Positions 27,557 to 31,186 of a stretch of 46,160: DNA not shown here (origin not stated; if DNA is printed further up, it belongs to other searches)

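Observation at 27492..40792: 13-kb operon without an ATPase or regulator, joining two ABC permease pairs to three giant extracytoplasmic proteins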

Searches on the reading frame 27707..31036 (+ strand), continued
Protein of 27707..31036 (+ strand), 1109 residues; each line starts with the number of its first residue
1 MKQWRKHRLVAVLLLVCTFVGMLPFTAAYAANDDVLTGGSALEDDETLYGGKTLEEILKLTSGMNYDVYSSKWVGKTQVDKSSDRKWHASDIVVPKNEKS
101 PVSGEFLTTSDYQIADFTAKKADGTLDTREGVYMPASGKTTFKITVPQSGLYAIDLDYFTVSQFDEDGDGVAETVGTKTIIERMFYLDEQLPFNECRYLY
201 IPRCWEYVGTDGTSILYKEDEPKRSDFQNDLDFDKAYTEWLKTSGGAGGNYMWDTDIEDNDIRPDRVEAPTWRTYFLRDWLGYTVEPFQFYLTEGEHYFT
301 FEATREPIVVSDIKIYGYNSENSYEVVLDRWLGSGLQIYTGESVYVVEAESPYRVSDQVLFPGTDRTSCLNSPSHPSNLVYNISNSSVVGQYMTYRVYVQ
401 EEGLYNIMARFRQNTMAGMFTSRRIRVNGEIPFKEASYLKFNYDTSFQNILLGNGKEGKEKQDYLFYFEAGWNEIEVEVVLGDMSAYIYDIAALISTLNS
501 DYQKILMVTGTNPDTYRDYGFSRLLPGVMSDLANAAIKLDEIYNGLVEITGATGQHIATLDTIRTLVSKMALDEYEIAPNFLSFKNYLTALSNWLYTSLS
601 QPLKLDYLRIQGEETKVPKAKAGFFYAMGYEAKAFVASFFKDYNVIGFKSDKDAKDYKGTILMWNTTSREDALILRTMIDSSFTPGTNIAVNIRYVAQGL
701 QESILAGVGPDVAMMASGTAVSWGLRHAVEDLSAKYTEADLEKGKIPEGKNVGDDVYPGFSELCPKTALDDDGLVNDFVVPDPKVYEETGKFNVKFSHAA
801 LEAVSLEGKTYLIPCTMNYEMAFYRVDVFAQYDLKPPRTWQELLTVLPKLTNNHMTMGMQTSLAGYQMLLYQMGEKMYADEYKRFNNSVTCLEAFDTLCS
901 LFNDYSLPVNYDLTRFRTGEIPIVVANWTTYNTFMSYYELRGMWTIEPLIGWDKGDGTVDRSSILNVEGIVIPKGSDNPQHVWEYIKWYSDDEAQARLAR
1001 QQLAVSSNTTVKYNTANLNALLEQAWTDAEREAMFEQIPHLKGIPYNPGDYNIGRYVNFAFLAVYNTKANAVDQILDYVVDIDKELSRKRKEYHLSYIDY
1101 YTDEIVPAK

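Call 60: search_protein_families(library=pfam, proteins=[P0230, P0240, P0181, P0189], max_evalue=1)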
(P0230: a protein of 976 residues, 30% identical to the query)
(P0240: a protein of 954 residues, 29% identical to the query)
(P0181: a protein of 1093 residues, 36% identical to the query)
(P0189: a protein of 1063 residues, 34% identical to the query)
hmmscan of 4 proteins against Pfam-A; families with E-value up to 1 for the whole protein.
P0230 (976 aa): 6 families
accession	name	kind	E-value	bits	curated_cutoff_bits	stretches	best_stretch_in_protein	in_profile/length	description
PF13416.11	SBP_bac_8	-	5.5e-28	99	27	1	590-878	4-253/279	Bacterial extracellular solute-binding protein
PF01547.30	SBP_bac_1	-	7.6e-28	98.8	26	1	579-874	6-306/307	Bacterial extracellular solute-binding protein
PF16990.11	CBM_35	-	5.3e-06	27.2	28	2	99-129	31-61/121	Carbohydrate binding module (family 35)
PF25275.1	Golvesin_C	-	1.9e-05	25.2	31.6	1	90-127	30-64/132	Golvesin C-terminal domain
PF23815.1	DUF7186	-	0.0022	18.3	27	1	1-22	1-22/39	Family of unknown function (DUF7186)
PF13531.11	SBP_bac_11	-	0.043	14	25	1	582-638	11-66/227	Bacterial extracellular solute-binding protein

P0240 (954 aa): 6 families
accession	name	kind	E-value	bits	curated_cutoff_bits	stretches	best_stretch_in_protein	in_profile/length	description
PF01547.30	SBP_bac_1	-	2.5e-26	93.8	26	1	586-849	21-306/307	Bacterial extracellular solute-binding protein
PF13416.11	SBP_bac_8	-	8.8e-20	72.1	27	1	600-854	27-254/279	Bacterial extracellular solute-binding protein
PF25275.1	Golvesin_C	-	7.8e-06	26.4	31.6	2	288-314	40-66/132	Golvesin C-terminal domain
PF16990.11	CBM_35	-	2.1e-05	25.2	28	1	276-311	22-58/121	Carbohydrate binding module (family 35)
PF16832.10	EKLF_TAD1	-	0.034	14.5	25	1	838-849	5-16/27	Erythroid krueppel-like transcription factor, transactivation 1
PF04328.18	Sel_put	-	0.27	11.8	25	0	37-55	21-38/61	Selenoprotein, putative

P0181 (1093 aa): 15 families
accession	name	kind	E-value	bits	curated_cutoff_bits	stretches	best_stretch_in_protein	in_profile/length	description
PF01547.30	SBP_bac_1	-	6.6e-14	53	26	1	690-803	21-136/307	Bacterial extracellular solute-binding protein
PF25275.1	Golvesin_C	-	9.9e-06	26.1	31.6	2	384-412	36-64/132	Golvesin C-terminal domain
PF16990.11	CBM_35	-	0.00095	19.9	28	1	378-409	25-56/121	Carbohydrate binding module (family 35)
PF13248.11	Zn_ribbon_3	-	0.0012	18.6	27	1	840-862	2-24/26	zinc-ribbon domain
PF12773.13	DZR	-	0.0094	16.5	27.3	1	842-861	26-45/45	Double zinc ribbon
PF23455.1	DUF7129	-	0.018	15.2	30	1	840-864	11-37/45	Domain of unknown function (DUF7129)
PF17032.10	Zn_ribbon_15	-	0.027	15.7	28.9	1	804-861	43-73/73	zinc-ribbon family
PF18073.7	Zn_ribbon_LapB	-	0.086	13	25.7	1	841-861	1-21/28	Rubredoxin metal binding domain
PF09723.15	Zn_ribbon_8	-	0.11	12.9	34.4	1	840-863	5-36/41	Zinc ribbon domain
PF21349.2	RUBY_RBDX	-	0.11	12.5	26.5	1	841-862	1-24/30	Rubrerythrin, rubredoxin-like domain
PF18912.6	DZR_2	-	0.18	12.1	27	1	843-866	10-33/56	Double zinc ribbon domain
PF09490.15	CbtA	-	0.29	11.4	30.7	1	6-63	2-65/239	Probable cobalt transporter subunit (CbtA)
PF13240.11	Zn_Ribbon_1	-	0.35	11.2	25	1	843-862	2-21/23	zinc-ribbon domain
PF17283.8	Zn_ribbon_SprT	-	0.51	10.9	28.1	0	837-863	1-33/38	SprT-like zinc ribbon domain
PF18439.7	zf_UBZ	-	0.84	9.8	25.6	0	856-867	4-15/32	Ubiquitin-Binding Zinc Finger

P0189 (1063 aa): 6 families
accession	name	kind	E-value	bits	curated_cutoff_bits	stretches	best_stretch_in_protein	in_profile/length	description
PF01547.30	SBP_bac_1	-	1.7e-17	64.8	26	1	599-881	21-305/307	Bacterial extracellular solute-binding protein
PF16990.11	CBM_35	-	1.1e-06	29.4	28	2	84-135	12-65/121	Carbohydrate binding module (family 35)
PF25275.1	Golvesin_C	-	5.9e-05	23.6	31.6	1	107-136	41-70/132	Golvesin C-terminal domain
PF17829.7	GH115_C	-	0.015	15.6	24.1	0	273-393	25-145/172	Glycosyl hydrolase family 115 C-terminal domain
PF18006.6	SepRS_C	-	0.07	13.6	26.9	0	695-709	8-22/31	O-phosphoseryl-tRNA synthetase C-terminal domain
PF18539.7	DUF5625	-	0.16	12.7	26.9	1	307-348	7-48/131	Domain of unknown function (DUF5625)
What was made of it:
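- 27707..31036 (+): Giant solute-binding protein (1109 aa): signal peptide or anchor without a lipobox, two beta-sandwich modules (about 50-320 and 324-480), a four-helix bundle (484-599) and a CUT1-type oligosaccharide-binding SBP domain (600-1109). Homologues give sub-threshold CBM_35 and Golvesin_C hits (call 60).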

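Call 71: search_solved_structures(query=window:27707-31033:+, max_evalue=0.01)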
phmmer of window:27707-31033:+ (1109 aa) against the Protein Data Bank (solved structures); distinct sequences matched with E-value up to 0.01: 9.
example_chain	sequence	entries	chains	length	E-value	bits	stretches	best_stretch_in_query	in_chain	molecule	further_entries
4r9f_A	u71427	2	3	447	8.3e-05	23.9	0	794-853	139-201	MBP1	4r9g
1eu8_A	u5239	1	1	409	0.00035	21.8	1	793-852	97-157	TREHALOSE/MALTOSE BINDING PROTEIN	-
4qrz_A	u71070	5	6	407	0.00082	20.6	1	799-902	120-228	ABC-TYPE SUGAR TRANSPORTER | ABC transporter, substrate binding protein (Sugar)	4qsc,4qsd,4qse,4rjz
3vxb_A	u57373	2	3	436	0.0011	20.2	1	796-855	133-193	Putative sugar-binding lipoprotein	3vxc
7vfr_A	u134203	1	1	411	0.0019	19.4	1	785-1009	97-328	Extracellular solute-binding protein, family 1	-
7vfq_A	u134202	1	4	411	0.002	19.4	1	785-1009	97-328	Extracellular solute-binding protein, family 1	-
5u2p_A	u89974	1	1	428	0.0037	18.4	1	727-847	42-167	Sugar ABC transporter substrate-binding protein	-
5ci5_A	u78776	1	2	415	0.0047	18.1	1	812-985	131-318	Extracellular solute-binding protein family 1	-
7nbz_A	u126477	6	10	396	0.008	17.3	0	799-852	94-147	Sulfoquinovosyl binding protein | Sulfoquinovosyl glycerol-binding protein SmoF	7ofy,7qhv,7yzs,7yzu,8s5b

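Call 74: find_encoding_contigs(protein=P0299, flank=10000, max_places=1)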
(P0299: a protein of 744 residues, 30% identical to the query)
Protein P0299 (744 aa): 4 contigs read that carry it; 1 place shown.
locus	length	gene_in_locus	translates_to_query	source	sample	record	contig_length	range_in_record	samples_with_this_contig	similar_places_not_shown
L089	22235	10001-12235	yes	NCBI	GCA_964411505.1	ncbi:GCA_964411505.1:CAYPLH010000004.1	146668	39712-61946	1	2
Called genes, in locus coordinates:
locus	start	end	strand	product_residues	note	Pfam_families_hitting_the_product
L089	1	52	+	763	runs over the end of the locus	PF12833:HTH_18, PF00165:HTH_AraC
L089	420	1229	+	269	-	PF00106:adh_short, PF08659:KR (weak), PF23441:SDR (weak), PF13561:adh_short_C2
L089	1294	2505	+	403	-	PF02746:MR_MLE_N, PF13378:MR_MLE_C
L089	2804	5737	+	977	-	PF01547:SBP_bac_1, PF13416:SBP_bac_8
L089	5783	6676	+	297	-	PF00528:BPD_transp_1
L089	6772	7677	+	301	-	PF00528:BPD_transp_1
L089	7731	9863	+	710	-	PF01436:NHL (faint), PF13414:TPR_11 (weak), PF04893:Yip1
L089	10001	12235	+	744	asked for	PF18952:DUF5696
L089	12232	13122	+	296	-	PF00528:BPD_transp_1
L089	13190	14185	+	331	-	PF00528:BPD_transp_1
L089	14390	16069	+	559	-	PF01547:SBP_bac_1, PF13416:SBP_bac_8 (weak)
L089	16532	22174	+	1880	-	PF24517:CBM96, PF12708:Pect-lyase_RHGA_epim, PF00041:fn3, PF12708:Pect-lyase_RHGA_epim, PF07532:Big_4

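Call 75: find_encoding_contigs(protein=P0339, flank=10000, max_places=1)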
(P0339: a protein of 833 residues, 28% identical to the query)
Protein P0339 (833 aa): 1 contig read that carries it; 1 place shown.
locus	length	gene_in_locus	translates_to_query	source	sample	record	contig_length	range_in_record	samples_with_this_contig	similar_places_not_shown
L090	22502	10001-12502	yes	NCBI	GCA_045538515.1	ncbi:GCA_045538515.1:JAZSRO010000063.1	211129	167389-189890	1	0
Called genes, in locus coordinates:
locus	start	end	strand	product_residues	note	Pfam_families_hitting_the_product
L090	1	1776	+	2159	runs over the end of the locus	PF00754:F5_F8_type_C (faint)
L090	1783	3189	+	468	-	PF13416:SBP_bac_8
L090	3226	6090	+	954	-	PF01547:SBP_bac_1, PF13416:SBP_bac_8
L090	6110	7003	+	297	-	PF00528:BPD_transp_1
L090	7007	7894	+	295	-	PF00528:BPD_transp_1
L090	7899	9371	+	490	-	PF08450:SGL (faint), PF01436:NHL (faint)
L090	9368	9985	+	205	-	PF04893:Yip1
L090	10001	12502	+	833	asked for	PF18952:DUF5696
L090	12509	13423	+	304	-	PF00528:BPD_transp_1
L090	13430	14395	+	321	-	PF00528:BPD_transp_1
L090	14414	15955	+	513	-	-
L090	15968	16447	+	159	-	-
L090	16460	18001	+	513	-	PF13229:Beta_helix (faint)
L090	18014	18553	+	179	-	-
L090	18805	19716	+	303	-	PF01841:Transglut_core, PF04473:DUF553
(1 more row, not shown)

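Call 76: find_encoding_contigs(protein=P0294, flank=10000, max_places=1)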
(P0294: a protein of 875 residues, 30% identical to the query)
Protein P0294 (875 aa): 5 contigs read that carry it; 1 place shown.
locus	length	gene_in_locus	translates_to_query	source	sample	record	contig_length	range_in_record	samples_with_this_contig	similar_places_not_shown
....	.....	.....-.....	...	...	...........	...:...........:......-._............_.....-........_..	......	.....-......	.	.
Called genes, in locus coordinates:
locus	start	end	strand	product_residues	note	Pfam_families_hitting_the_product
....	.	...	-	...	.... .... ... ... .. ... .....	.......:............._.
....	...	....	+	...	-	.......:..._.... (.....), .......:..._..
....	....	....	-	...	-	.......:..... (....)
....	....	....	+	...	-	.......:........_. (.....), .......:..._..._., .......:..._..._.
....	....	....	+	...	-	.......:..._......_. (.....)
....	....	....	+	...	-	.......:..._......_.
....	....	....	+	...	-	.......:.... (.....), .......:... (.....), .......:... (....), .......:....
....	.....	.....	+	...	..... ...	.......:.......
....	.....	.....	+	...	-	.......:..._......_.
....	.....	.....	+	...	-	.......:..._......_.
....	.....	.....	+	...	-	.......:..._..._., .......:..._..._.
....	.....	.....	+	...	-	-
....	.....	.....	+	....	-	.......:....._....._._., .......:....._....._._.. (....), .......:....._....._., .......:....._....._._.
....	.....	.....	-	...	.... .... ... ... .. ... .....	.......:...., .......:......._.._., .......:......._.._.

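Call 78: predict_structure(alignment_id=A5)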
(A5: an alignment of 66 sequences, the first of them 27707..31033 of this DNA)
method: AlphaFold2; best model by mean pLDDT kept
length: 1109 residues; sequences in the alignment: 66
mean_pLDDT: 88.4   pTM: 0.84
mean pLDDT of the five models: 88.4, 86.5, 85.7, 85.4, 85.0
residues with pLDDT >= 90: 686; 70-90: 367; 50-70: 28; < 50: 28
segments of 3 or more residues with pLDDT < 50: 22-45
pLDDT, mean of each block of 10 residues (from residue 1): 58 75 36 31 55 80 84 89 95 94 89 92 84 95 97 96 90 87 93 90 92 91 94 94 89 89 90 91 88 96 94 94 94 94 93 91 90 91 92 94 96 88 94 94 92 85 94 95 87 87 88 87 92 94 87 84 93 93 88 86 95 93 91 90 73 69 86 89 90 80 79 90 91 95 93 95 84 68 91 94 90 95 94 92 93 89 92 92 91 94 88 85 95 85 91 92 94 92 95 93 79 94 91 94 89 92 93 93 93 89 85
secondary structure, 60 per line:
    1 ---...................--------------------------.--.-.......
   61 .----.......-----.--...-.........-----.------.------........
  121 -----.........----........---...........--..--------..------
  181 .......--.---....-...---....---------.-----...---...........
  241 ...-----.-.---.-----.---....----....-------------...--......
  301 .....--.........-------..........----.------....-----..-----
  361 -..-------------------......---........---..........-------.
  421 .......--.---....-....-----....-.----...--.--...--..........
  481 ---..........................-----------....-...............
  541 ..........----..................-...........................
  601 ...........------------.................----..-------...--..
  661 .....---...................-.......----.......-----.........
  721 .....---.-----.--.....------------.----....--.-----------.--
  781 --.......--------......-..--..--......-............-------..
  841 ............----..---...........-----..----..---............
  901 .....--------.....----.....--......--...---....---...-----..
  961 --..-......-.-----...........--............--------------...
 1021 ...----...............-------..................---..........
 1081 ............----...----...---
elements in order (helices of 4 or more, strands of 3 or more residues): H4-22 H54-61 H66-72 E85-88 H89-92 E113-120 E126-134 E139-146 E150-160 E181-187 H194-197 E199-201 E205-208 H230-243 E265-268 E273-276 E290-292 E295-305 E308-316 H324-333 E345-348 E383-388 E392-399 E403-412 E420-427 H434-437 E439-442 E448-451 E466-468 E471-480 H484-509 H521-524 H526-550 H555-572 H574-599 E600-611 H624-640 E659-665 H669-687 E689-695 H700-706 E712-716 H717-725 H738-742 H760-763 H783-789 H798-803 E813-818 E820-825 H826-831 H840-852 H862-872 H889-905 H914-918 E923-927 H930-935 E944-947 E951-953 E966-971 H979-989 H992-1003 H1018-1023 H1028-1040 H1050-1067 H1071-1092 E1097-1099 E1104-1106
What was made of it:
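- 27707..31036 (+): Model pLDDT 88.4 (call 78).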
